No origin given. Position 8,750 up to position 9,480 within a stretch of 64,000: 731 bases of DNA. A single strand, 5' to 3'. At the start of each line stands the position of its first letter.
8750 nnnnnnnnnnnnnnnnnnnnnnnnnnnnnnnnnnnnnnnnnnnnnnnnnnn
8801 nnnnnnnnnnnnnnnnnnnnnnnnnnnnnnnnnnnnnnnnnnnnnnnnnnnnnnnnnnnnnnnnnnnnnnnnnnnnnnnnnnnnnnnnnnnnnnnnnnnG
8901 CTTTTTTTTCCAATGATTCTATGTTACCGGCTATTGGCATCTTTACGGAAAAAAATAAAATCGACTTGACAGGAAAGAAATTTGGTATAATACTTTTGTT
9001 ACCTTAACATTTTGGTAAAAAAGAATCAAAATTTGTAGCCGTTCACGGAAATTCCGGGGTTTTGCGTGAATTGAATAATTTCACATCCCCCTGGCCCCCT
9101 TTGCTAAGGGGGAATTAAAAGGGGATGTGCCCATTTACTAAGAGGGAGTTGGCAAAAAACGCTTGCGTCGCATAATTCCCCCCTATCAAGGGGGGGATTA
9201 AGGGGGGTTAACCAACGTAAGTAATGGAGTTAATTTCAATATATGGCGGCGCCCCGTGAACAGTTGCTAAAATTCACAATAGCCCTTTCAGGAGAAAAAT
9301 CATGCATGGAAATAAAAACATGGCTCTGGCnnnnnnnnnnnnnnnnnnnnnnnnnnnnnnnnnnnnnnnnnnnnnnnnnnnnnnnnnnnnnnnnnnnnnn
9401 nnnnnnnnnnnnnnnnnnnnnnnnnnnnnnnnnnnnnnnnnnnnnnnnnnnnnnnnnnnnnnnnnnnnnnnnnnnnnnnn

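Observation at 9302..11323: Chemoreceptor with a c-type heme (CTDCH) periplasmic sensor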

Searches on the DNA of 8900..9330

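Call 56: search_rna_families(source=window, start=8900, end=9330, threshold=evalue, max_evalue=1)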
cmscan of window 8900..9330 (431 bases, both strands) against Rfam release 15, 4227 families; matches with E-value up to 1: 0.
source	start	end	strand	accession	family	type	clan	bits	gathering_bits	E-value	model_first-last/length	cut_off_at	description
